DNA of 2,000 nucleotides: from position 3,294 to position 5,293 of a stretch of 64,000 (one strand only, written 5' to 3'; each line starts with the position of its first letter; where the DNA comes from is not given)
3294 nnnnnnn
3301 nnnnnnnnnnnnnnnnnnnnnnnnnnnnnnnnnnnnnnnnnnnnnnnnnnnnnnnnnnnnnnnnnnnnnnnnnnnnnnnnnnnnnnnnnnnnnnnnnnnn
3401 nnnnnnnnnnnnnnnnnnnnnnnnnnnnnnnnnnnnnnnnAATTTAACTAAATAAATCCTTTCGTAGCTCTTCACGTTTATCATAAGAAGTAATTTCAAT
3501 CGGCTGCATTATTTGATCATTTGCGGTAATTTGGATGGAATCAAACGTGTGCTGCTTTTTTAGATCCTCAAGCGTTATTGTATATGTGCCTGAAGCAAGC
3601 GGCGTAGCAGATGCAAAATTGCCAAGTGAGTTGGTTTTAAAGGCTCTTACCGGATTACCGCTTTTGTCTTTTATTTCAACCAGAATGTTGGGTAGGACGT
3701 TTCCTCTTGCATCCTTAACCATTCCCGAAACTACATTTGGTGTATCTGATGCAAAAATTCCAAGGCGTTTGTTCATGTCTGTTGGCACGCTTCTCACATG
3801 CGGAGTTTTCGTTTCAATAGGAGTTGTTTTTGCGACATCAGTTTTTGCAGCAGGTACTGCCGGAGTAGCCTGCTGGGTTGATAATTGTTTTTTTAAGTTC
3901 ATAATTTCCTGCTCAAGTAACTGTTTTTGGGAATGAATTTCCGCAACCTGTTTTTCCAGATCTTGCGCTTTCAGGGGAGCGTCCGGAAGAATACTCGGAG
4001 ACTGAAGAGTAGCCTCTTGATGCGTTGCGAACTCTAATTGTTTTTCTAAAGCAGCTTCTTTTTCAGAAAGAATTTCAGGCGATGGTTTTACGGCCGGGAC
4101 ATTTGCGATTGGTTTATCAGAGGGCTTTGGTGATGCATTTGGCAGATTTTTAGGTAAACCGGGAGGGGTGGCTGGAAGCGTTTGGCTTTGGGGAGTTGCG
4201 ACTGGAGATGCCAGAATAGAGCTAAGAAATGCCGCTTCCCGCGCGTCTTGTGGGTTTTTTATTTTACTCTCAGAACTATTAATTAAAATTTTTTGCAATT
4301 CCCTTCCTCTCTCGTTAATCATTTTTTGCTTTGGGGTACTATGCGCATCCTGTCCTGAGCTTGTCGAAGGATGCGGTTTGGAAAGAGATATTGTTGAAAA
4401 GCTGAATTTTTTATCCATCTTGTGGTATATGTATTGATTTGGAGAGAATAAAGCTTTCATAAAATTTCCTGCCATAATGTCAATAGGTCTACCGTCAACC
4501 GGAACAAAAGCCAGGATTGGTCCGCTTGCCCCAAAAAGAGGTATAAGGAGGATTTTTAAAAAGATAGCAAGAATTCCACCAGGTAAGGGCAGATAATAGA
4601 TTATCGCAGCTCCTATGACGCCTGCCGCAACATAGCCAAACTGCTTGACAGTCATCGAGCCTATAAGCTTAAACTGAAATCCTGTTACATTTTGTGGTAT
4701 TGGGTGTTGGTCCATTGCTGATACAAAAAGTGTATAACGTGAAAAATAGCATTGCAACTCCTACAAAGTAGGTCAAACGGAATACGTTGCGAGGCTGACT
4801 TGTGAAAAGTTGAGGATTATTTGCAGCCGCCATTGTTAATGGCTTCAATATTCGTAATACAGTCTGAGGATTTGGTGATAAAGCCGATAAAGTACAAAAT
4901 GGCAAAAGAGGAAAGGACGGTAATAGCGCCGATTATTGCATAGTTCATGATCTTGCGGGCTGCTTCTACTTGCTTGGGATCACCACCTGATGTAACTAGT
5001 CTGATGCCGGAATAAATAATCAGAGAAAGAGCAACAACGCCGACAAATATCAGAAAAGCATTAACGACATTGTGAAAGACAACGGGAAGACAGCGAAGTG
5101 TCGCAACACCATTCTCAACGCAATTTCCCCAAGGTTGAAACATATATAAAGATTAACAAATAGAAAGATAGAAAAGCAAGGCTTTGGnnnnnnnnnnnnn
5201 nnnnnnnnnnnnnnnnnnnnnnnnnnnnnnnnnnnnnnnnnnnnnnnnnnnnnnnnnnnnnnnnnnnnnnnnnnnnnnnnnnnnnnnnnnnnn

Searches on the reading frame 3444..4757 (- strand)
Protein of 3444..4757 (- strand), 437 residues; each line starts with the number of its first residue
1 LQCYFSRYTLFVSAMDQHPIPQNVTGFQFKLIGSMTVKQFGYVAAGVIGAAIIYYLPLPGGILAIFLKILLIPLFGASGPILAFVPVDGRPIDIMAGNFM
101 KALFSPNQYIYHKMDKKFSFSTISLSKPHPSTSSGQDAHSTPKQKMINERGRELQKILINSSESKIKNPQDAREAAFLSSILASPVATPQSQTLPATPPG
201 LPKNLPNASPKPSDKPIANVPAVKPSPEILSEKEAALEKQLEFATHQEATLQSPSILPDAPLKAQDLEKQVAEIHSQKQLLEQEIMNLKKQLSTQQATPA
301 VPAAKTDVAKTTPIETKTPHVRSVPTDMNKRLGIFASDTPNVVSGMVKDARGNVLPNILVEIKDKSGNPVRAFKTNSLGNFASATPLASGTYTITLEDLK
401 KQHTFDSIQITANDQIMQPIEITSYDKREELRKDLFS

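Call 9: search_protein_families(library=pfam, proteins=[window:3444-4757:-], max_evalue=0.01)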
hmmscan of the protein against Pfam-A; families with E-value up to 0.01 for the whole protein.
window:3444-4757:- (437 aa): 4 families
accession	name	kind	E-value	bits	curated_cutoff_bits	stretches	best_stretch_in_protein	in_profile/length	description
PF13620.12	CarboxypepD_reg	-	7.2e-09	36.3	32.3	1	343-415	2-74/82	Carboxypeptidase regulatory-like domain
PF12666.12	PrgI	-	2.4e-06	28.4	27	1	19-111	1-91/91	PrgI family protein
PF07028.16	DUF1319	-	0.00023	21.8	28.1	1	229-293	40-103/109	Protein of unknown function (DUF1319)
PF02369.22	Big_1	-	0.0046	17.5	34.9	0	340-397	18-79/93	Bacterial Ig-like domain (group 1)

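Call 34: search_protein_families(library=ncbifam, proteins=[window:3444-4757:-], max_evalue=0.1)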
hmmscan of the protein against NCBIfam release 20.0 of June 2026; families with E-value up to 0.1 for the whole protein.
window:3444-4757:- (437 aa): 2 families
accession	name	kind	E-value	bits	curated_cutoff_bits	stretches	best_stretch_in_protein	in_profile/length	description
NF058648.1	ECF_sub_HI1622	equivalog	0.00014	21.9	100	1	331-397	15-81/180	NikL family nickel/cobalt ECF transporter subunit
TIGR04134.1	lipo_with_rSAM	hypoth_equivalog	0.067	13.2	39.8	0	343-413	42-125/150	radical SAM-associated putative lipoprotein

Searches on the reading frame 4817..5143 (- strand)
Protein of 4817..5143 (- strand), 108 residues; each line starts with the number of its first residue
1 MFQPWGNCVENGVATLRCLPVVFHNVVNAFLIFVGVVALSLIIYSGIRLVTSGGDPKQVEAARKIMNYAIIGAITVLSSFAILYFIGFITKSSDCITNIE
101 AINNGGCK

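Call 3: search_protein_families(library=pfam, proteins=[window:4817-5143:-], max_evalue=1)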
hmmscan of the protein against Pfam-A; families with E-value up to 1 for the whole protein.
window:4817-5143:- (108 aa): 4 families
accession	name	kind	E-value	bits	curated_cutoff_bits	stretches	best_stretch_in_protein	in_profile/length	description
PF18895.5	T4SS_pilin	-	2.9e-08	34.1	26.6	1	24-85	10-70/71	Type IV secretion system pilin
PF16089.10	DUF4818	-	0.046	14.6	25.6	1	62-96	80-114/116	Domain of unknown function (DUF4818)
PF19607.4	DUF6112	-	0.046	14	25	1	23-74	16-69/88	Family of unknown function (DUF6112)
PF01988.24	VIT1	-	0.29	11.4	28.1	1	19-82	153-212/214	VIT family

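Call 4: search_protein_families(library=ncbifam, proteins=[window:4817-5143:-], max_evalue=1)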
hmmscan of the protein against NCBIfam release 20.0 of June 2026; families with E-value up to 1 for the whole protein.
window:4817-5143:- (108 aa): 2 families
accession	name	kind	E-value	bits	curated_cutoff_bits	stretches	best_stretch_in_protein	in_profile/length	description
NF045849.1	ICE_MMCAP2_0565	equivalog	8.1e-05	22.2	40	1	26-86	16-76/80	Mbov_0395 family pilin-like conjugal transfer protein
TIGR01972.1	NDH_I_M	subfamily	0.069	11.8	263.8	1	53-90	150-187/486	NADH-quinone oxidoreductase subunit M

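Call 73: search_protein_families(library=phrogs, proteins=[window:4817-5143:-], max_evalue=0.1)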
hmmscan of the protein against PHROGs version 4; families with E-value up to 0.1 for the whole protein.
window:4817-5143:- (108 aa): 0 families

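Call 80: predict_structure(alignment_id=A5)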
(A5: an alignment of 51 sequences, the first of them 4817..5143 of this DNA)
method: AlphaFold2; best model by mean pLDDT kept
length: 108 residues; sequences in the alignment: 51
mean_pLDDT: 78.6   pTM: 0.54
mean pLDDT of the five models: 78.6, 77.2, 77.0, 75.8, 72.8
residues with pLDDT >= 90: 21; 70-90: 56; 50-70: 31; < 50: 0
segments of 3 or more residues with pLDDT < 50: none
pLDDT, mean of each block of 10 residues (from residue 1): 69 70 85 91 90 85 91 88 77 58 57
secondary structure, 60 per line:
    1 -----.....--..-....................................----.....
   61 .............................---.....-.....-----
elements in order: H16-51 H56-89 H93-97 H99-103
